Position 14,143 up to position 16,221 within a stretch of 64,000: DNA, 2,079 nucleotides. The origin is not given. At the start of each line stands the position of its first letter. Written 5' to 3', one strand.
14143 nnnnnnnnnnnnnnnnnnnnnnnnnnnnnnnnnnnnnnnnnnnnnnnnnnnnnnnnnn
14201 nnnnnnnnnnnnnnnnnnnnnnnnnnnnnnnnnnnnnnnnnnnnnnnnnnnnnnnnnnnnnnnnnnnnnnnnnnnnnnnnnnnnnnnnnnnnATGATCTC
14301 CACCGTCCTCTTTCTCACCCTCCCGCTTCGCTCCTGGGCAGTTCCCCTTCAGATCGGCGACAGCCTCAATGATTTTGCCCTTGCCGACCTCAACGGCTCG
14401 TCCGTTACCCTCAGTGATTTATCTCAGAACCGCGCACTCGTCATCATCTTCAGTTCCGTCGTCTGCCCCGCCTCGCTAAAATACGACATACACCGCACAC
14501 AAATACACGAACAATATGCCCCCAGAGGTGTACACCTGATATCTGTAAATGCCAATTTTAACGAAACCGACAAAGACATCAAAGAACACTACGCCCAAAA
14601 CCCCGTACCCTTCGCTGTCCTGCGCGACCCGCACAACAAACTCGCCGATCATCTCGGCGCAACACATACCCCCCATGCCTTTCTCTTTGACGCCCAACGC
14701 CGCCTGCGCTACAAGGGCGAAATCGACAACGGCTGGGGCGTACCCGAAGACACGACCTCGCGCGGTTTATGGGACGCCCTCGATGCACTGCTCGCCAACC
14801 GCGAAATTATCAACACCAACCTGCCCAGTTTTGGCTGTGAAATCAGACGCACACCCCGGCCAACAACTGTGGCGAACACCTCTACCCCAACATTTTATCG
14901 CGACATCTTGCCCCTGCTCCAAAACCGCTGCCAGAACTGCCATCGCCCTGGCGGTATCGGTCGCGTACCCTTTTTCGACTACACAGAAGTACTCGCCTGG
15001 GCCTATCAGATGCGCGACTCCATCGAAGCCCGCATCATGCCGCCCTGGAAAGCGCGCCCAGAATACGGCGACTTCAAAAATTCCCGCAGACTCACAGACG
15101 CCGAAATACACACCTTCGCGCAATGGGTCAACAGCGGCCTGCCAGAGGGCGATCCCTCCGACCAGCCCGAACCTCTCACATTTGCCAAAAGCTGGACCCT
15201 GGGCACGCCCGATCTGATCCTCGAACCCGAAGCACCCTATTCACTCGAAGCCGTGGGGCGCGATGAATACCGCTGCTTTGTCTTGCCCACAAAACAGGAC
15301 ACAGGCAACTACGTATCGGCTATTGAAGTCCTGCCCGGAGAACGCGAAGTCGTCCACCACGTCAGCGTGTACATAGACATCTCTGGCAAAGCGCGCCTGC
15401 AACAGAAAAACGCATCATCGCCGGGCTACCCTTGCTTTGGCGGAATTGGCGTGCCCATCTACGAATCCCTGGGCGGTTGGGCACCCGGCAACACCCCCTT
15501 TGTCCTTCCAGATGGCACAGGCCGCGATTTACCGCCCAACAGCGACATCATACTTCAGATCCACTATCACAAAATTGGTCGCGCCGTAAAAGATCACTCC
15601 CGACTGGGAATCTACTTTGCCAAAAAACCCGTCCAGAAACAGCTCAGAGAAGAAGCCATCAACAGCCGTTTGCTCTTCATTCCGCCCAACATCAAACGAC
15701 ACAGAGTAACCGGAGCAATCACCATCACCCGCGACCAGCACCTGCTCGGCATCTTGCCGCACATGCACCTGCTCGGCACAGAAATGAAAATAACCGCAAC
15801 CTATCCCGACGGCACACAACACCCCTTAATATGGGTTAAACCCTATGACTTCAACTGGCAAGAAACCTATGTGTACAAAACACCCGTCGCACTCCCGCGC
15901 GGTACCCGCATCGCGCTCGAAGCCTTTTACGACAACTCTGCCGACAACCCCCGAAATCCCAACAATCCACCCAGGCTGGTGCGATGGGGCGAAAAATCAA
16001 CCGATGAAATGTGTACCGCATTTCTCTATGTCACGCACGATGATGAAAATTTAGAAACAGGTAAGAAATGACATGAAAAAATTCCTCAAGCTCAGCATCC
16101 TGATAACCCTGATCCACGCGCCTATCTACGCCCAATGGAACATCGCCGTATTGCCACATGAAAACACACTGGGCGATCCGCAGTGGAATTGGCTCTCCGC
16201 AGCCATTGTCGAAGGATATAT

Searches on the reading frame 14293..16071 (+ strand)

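Call 63: search_protein_families(library=pfam, proteins=[window:14293-16071:+])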
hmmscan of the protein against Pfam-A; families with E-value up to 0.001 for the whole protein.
window:14293-16071:+ (592 aa): 4 families
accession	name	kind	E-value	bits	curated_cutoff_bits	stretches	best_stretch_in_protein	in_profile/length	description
PF00578.27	AhpC-TSA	-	9.8e-13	48.6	26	1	21-140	1-123/124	AhpC/TSA family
PF08534.16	Redoxin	-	2.9e-12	47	26.6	1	21-147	2-137/148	Redoxin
PF03712.20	Cu2_monoox_C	-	3.6e-08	33.5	23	1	461-579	16-134/157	Copper type II ascorbate-dependent monooxygenase, C-terminal domain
PF01082.25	Cu2_monooxygen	-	4.6e-05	24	30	1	324-428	15-126/130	Copper type II ascorbate-dependent monooxygenase, N-terminal domain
